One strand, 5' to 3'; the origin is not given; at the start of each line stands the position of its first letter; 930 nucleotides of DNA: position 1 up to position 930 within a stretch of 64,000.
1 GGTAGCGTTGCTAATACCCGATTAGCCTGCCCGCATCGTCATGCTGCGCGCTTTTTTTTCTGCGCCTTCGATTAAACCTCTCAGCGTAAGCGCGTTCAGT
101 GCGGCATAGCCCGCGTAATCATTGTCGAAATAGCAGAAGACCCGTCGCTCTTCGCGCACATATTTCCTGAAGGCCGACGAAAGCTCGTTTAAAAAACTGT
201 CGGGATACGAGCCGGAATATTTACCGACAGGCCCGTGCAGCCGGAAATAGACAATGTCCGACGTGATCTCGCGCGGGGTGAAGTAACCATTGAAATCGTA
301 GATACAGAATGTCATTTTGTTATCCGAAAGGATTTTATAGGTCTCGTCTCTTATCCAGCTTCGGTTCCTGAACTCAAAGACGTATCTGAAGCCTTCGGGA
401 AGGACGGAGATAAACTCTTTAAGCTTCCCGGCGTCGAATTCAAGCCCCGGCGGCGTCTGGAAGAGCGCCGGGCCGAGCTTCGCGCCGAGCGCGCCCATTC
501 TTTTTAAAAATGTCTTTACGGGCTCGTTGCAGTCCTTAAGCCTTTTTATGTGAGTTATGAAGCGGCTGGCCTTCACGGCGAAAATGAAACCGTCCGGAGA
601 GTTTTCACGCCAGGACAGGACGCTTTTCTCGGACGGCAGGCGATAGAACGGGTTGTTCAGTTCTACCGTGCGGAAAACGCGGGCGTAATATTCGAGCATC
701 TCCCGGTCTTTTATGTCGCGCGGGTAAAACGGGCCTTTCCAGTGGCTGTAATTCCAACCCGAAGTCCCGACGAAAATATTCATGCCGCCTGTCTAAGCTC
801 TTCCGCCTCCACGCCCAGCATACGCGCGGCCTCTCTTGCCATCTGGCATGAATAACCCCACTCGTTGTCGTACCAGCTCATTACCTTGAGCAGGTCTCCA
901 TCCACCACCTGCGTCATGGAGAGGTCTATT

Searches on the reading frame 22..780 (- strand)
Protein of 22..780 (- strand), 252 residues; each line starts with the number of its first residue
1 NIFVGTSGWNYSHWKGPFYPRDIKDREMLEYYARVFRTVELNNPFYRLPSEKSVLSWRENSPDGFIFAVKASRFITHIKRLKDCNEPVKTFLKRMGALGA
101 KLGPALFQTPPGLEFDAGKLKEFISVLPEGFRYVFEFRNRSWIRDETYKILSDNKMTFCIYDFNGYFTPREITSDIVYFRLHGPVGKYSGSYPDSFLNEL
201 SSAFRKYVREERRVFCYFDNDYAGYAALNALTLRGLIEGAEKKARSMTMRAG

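Call 74: search_protein_families(library=padloc, alignment_id=A5, max_evalue=0.00001)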
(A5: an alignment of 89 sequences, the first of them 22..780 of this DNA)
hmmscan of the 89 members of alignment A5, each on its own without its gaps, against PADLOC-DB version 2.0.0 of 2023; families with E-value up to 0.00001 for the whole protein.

A. member 1, window:22-780:- (252 aa): 0 families

B. families by the number of members that match (of 89 scanned): 47 families (the first 25 are shown)
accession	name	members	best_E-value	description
PDLC04134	mad2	2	3.1e-17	mads_2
PDLC01995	RtcR_PspF2--CARF_AAA_HTH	1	2.3e-104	-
PDLC00091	GajA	1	5e-94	AAA ATPase domain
PDLC00064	GajA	1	7.3e-83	AAA ATPase domain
PDLC00096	GajA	1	8.1e-74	AAA ATPase domain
PDLC01993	RtcR--CARF_AAA_HTH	1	1.6e-51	-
PDLC01994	RtcR_PspF1--CARF_AAA_HTH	1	9.9e-50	-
PDLC00099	GajA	1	2.4e-40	AAA ATPase domain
PDLC00071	GajA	1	1.9e-38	AAA ATPase domain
PDLC00069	GajA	1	1.1e-35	AAA ATPase domain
PDLC02919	HEAT-ARM_XIII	1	4.8e-34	-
PDLC04135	mad3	1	1.7e-29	mads_3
PDLC00073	GajA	1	4.5e-29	AAA ATPase domain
PDLC00070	GajA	1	7.2e-29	AAA ATPase domain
PDLC00080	GajA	1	4.9e-28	AAA ATPase domain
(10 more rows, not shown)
